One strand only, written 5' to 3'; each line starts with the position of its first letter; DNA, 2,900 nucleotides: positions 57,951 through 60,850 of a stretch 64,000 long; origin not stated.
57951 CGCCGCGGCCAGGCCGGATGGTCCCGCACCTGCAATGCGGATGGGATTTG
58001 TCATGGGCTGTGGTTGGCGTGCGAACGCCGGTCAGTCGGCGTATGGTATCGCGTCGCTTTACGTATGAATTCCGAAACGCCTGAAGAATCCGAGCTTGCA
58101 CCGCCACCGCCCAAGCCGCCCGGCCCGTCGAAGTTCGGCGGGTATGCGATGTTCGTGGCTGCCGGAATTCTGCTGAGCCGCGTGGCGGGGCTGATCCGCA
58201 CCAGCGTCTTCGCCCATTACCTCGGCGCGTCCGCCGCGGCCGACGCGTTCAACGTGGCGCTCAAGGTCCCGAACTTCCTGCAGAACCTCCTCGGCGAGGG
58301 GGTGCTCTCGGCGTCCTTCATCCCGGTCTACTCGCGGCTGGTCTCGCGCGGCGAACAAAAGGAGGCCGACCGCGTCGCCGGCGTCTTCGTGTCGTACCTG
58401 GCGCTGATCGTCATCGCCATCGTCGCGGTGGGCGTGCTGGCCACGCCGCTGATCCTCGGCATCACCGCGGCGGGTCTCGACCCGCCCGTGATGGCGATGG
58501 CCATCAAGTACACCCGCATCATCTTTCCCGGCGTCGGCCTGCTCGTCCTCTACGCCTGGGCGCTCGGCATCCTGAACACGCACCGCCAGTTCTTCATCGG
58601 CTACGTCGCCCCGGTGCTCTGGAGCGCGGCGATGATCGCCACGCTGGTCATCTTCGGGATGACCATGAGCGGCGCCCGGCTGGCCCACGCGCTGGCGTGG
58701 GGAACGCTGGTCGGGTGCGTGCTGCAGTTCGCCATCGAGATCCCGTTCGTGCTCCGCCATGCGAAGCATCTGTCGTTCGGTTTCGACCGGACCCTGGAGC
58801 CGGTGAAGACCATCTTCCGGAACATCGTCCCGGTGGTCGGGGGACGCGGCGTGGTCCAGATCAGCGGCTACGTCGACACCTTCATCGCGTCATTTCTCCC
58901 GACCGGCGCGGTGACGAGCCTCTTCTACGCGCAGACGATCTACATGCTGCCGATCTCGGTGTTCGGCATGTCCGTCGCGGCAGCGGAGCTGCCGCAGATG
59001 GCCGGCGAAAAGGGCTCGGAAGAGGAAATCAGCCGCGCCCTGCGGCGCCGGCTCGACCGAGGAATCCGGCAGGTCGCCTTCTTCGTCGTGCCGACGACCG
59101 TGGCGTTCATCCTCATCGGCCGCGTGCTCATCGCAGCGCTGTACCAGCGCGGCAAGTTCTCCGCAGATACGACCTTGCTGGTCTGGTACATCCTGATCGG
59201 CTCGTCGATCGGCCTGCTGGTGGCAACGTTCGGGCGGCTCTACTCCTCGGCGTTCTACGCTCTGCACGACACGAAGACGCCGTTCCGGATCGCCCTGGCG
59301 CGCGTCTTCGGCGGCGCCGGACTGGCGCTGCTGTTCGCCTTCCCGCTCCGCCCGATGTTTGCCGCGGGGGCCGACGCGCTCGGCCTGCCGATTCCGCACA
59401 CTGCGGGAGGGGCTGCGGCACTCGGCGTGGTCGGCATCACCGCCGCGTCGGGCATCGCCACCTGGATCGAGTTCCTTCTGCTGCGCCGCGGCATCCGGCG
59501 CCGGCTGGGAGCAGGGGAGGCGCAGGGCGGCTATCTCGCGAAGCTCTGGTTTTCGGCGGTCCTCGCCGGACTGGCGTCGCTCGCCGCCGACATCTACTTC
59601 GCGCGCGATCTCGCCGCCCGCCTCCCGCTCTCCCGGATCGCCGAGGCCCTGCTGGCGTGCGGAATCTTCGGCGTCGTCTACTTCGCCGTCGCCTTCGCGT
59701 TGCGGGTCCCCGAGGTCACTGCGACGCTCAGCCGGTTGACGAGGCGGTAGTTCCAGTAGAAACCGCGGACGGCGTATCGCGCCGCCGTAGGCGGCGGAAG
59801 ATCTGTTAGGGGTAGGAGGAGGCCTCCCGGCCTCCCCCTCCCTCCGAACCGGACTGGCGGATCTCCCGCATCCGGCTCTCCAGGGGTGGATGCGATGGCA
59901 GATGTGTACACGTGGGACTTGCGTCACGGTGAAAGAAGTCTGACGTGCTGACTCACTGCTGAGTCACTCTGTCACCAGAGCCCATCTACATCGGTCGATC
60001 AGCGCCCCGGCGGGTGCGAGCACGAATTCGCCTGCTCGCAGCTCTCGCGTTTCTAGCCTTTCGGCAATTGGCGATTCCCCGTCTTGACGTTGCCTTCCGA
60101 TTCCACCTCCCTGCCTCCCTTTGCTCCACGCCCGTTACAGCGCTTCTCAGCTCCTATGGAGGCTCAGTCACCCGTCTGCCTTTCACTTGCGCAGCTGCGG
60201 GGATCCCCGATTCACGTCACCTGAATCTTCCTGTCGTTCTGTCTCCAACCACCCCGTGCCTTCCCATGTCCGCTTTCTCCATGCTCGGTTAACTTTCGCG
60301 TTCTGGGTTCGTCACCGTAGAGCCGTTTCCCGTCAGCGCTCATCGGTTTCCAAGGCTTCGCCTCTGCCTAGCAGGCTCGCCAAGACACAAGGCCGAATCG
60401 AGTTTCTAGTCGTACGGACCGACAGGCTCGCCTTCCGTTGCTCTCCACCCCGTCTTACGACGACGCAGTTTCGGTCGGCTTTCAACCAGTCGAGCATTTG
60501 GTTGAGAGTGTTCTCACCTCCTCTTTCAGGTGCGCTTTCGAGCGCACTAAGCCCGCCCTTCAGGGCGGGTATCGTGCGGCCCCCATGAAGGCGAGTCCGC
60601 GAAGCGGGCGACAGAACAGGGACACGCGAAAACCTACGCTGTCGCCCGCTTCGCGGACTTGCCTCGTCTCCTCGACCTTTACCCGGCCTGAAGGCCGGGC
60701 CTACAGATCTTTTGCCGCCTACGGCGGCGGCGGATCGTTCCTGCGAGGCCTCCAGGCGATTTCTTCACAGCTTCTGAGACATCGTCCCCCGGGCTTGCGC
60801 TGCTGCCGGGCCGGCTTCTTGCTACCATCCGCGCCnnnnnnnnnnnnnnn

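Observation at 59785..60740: ORF-less group II intron nested inside a MITE terminal inverted repeat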

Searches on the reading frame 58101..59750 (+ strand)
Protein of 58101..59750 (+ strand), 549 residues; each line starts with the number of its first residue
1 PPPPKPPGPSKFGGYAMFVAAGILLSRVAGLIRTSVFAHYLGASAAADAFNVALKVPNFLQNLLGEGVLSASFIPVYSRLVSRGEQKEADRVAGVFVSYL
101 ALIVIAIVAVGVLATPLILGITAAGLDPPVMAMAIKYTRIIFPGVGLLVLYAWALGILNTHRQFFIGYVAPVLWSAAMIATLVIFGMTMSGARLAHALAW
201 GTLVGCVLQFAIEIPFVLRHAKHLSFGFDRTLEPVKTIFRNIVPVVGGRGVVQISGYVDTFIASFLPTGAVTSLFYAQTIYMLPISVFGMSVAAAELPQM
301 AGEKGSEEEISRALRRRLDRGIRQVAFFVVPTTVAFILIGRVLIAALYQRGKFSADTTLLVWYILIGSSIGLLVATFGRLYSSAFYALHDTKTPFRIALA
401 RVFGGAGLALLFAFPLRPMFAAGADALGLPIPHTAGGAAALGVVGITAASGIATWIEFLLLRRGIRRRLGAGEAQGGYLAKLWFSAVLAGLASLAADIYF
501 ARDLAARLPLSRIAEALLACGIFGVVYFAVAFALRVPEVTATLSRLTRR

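Call 60: search_protein_families(library=pfam, proteins=[window:58101-59750:+], max_evalue=0.00001)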
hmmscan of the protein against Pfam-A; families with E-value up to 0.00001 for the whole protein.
window:58101-59750:+ (549 aa): 1 family
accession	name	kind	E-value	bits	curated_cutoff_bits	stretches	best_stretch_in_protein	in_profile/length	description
PF03023.19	MurJ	-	2.1e-87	294.1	27.4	1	37-489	1-425/451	Lipid II flippase MurJ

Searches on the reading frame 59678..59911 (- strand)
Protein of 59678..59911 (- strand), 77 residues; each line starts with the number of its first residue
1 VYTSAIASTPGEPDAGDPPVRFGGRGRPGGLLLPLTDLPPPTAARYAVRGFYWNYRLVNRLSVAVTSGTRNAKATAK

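Call 51: search_protein_families(library=pfam, proteins=[window:59678-59911:-], max_evalue=1)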
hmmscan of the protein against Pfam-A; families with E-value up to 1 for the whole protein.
window:59678-59911:- (77 aa): 0 families

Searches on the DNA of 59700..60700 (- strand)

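Call 7: search_rna_families(source=window, start=59700, end=60700, threshold=evalue, max_evalue=10, show_alignments=4)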
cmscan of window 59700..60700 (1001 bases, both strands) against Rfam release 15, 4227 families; matches with E-value up to 10: 22.
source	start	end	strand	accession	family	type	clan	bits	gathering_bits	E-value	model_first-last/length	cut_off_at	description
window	59805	59880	-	RF00029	Intron_gpII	Intron;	-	53.6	40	1.6e-09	1-77/77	no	Group II catalytic intron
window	60583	60669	-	RF03360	mir-3156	Gene; miRNA;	-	37.8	76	9.2e-06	1-77/77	no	mir-3156 microRNA precursor family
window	60589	60664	+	RF03878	mir-B6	Gene; miRNA;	-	29.8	89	0.098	1-83/83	no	mir-B6 microRNA precursor family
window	60589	60664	-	RF03878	mir-B6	Gene; miRNA;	-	29.1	89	0.14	1-83/83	no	mir-B6 microRNA precursor family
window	60594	60659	-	RF03891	mir-2545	Gene; miRNA;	-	25.5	94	0.032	1-118/118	no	mir-2545 microRNA precursor family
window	60595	60656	-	RF00647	MIR164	Gene; miRNA;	-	23.8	64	0.031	1-68/68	no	MIR164 microRNA precursor family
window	60587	60667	+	RF00912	mir-877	Gene; miRNA;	-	22.9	47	0.085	1-86/86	no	mir-877 microRNA precursor family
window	60589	60663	-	RF03971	mir-3572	Gene; miRNA;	-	20.2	100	0.24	1-86/86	no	mir-3572 microRNA precursor family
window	60285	60464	-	RF02001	group-II-D1D4-3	Intron;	CL00102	20.1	32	0.13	1-170/170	no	Group II catalytic intron D1-D4-3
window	59807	59845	+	RF00879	mir-615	Gene; miRNA;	-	17.7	90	6.7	1-85/85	no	mir-615 microRNA precursor family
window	59843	59880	-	RF04357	Plastid-ndhA-ndhB-2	Intron;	CL00155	17.6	53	0.68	1-41/41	no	Plastid-ndhA-ndhB-2 group II-D5 intron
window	60493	60572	+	RF00106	RNAI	Gene; antisense;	-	17.5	47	1.6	1-102/102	no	RNAI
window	60682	60699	-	RF01322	CRISPR-DR9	Gene; CRISPR;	-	16.7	45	1.5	7-24/37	no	CRISPR RNA direct repeat element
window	59811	59841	-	RF03778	mir-483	Gene; miRNA;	-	16.5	60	5.1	1-75/75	no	mir-483 microRNA precursor family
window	59837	59886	-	RF03766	mir-3155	Gene; miRNA;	-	16.2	70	3.3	1-56/56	no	mir-3155 microRNA precursor family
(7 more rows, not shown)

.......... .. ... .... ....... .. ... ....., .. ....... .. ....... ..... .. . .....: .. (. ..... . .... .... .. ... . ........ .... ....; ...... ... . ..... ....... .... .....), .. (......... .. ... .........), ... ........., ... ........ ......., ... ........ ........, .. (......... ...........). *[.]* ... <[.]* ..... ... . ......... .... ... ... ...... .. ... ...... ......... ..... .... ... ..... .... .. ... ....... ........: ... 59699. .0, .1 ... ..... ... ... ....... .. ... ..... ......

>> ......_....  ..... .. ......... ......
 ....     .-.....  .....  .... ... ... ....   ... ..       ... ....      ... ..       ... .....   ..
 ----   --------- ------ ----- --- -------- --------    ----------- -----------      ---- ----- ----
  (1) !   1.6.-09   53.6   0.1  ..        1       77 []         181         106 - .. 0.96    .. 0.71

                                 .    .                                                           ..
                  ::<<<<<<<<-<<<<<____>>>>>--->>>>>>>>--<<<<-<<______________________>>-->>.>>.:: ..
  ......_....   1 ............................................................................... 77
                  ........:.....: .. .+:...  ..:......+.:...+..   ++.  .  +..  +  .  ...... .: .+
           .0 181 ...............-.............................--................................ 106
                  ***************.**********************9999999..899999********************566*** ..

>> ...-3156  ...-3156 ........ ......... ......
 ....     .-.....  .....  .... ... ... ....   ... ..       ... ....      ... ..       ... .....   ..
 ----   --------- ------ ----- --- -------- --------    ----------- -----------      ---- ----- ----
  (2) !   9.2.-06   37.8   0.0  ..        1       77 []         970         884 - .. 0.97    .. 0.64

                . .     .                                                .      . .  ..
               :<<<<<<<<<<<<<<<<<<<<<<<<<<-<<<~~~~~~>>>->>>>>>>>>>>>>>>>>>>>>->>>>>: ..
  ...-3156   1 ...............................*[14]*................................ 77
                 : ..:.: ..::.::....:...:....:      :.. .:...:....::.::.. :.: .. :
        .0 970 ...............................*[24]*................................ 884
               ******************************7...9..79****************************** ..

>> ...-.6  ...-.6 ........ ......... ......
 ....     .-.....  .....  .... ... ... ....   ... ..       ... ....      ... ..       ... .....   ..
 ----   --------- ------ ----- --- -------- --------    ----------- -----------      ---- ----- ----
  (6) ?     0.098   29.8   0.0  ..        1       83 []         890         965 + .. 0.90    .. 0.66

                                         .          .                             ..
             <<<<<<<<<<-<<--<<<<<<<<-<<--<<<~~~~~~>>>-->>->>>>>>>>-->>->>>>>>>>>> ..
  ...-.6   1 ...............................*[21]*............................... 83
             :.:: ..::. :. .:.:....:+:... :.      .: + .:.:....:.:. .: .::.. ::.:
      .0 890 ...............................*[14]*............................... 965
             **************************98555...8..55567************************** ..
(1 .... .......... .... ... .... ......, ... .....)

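Call 9: search_dna_similar(query=window:59805-60547:-, collection=plasmids, mode=distant, max_rows=30)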
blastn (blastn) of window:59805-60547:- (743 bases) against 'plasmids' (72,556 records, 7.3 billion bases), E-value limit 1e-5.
Records with a match: 9; places in all: 13; records where one place covers at least 80% of the query: 0.
Best place of each record, by identity: 80-90% 5; 60-80% 4.
By first word of the organism name: Enterobacter 5; Cupriavidus 3; Paraburkholderia 1.
By predicted mobility (MOB-suite, as given by PLSDB): mobilizable 5; non-mobilizable 3; conjugative 1.
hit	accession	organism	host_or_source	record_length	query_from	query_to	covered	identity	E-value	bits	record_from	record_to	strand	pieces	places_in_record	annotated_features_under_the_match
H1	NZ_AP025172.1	Cupriavidus sp. P-10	-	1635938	68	200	18%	74.4%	3e-12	81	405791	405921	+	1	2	none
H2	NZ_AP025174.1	Cupriavidus sp. P-10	-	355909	68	200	18%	74.4%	3e-12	81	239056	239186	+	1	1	none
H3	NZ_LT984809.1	Cupriavidus taiwanensis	-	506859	78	200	17%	74.8%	1e-10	76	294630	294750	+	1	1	none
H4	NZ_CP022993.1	Paraburkholderia aromaticivorans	-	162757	78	200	17%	74.0%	1e-9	72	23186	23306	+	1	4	none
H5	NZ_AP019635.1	Enterobacter sp. 18A13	-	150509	668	712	6%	88.9%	9e-6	60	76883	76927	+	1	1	none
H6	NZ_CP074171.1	Enterobacter sp. JBIWA003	lake water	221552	668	712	6%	88.9%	9e-6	60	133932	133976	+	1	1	none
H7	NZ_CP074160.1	Enterobacter sp. JBIWA005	lake water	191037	668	712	6%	88.9%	9e-6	60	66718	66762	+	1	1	none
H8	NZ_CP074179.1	Enterobacter asburiae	lake water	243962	668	712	6%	88.9%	9e-6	60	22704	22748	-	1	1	none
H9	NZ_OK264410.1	Enterobacter asburiae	-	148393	668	712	6%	88.9%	9e-6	60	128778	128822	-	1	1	none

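Call 11: get_annotated_region(hit=H1, flank=3500)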
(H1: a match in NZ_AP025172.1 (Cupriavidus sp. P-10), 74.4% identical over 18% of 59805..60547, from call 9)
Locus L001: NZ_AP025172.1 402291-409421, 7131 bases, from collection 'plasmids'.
description: Cupriavidus sp. P-10 plasmid pMTS1, complete sequence
organism: Cupriavidus sp. P-10 (NCBI taxid 2027911)
taxonomy: Bacteria; Pseudomonadota; Betaproteobacteria; Burkholderiales; Burkholderiaceae; Cupriavidus; Cupriavidus sp. P-10
host: -; source: -; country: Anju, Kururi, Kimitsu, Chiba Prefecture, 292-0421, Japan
typing (MOB-suite, as given by PLSDB): non-mobilizable
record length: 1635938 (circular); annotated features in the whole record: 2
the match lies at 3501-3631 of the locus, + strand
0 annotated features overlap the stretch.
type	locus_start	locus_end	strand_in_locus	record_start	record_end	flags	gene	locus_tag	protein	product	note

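Call 12: get_annotated_region(hit=H4, flank=3500)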
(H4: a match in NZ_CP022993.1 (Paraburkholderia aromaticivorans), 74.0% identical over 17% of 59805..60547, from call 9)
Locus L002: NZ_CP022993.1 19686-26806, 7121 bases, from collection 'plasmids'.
description: Paraburkholderia aromaticivorans strain BN5 plasmid pBN3, complete sequence
organism: Paraburkholderia aromaticivorans (NCBI taxid 2026199)
taxonomy: Bacteria; Pseudomonadota; Betaproteobacteria; Burkholderiales; Burkholderiaceae; Paraburkholderia; Paraburkholderia aromaticivorans
host: -; source: -; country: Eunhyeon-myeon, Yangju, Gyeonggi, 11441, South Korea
typing (MOB-suite, as given by PLSDB): non-mobilizable
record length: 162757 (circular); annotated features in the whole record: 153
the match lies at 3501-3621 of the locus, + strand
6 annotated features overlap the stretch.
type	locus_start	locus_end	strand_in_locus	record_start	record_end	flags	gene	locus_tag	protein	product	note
CDS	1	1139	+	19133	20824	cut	-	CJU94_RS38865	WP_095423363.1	site-specific integrase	-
CDS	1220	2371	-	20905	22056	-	-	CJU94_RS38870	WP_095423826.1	IS91 family transposase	-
CDS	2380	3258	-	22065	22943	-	-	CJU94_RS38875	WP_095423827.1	site-specific integrase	-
CDS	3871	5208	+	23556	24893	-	ltrA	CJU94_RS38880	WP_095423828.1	group II intron reverse transcriptase/maturase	GO:0000373 - Group II intron splicing [Evidence IEA]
CDS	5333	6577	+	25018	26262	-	-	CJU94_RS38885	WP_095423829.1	tyrosine-type recombinase/integrase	GO:0015074 - DNA integration [Evidence IEA]; GO:0006310 - DNA recombination [Evidence IEA]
CDS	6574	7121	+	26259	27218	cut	-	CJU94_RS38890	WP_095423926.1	tyrosine-type recombinase/integrase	GO:0015074 - DNA integration [Evidence IEA]; GO:0006310 - DNA recombination [Evidence IEA]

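Call 15: search_rna_families(sources=[L001, L002], threshold=gathering)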
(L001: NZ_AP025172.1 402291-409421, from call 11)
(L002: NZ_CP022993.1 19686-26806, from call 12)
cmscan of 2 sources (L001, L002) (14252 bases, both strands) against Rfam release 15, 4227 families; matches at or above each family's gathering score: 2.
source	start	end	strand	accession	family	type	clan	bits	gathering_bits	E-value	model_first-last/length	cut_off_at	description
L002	3507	3706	+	RF02001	group-II-D1D4-3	Intron;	CL00102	41.8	32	1e-05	1-170/170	no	Group II catalytic intron D1-D4-3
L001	3517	3711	+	RF02001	group-II-D1D4-3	Intron;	CL00102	34.4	32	0.0006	1-170/170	no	Group II catalytic intron D1-D4-3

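Call 52: search_rna_families(source=window, start=60270, end=60480, threshold=evalue, max_evalue=1, show_alignments=2)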
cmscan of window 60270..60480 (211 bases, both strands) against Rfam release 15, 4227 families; matches with E-value up to 1: 1.
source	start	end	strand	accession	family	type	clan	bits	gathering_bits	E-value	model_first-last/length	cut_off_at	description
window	60285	60464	-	RF02001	group-II-D1D4-3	Intron;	CL00102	20.1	32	0.027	1-170/170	no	Group II catalytic intron D1-D4-3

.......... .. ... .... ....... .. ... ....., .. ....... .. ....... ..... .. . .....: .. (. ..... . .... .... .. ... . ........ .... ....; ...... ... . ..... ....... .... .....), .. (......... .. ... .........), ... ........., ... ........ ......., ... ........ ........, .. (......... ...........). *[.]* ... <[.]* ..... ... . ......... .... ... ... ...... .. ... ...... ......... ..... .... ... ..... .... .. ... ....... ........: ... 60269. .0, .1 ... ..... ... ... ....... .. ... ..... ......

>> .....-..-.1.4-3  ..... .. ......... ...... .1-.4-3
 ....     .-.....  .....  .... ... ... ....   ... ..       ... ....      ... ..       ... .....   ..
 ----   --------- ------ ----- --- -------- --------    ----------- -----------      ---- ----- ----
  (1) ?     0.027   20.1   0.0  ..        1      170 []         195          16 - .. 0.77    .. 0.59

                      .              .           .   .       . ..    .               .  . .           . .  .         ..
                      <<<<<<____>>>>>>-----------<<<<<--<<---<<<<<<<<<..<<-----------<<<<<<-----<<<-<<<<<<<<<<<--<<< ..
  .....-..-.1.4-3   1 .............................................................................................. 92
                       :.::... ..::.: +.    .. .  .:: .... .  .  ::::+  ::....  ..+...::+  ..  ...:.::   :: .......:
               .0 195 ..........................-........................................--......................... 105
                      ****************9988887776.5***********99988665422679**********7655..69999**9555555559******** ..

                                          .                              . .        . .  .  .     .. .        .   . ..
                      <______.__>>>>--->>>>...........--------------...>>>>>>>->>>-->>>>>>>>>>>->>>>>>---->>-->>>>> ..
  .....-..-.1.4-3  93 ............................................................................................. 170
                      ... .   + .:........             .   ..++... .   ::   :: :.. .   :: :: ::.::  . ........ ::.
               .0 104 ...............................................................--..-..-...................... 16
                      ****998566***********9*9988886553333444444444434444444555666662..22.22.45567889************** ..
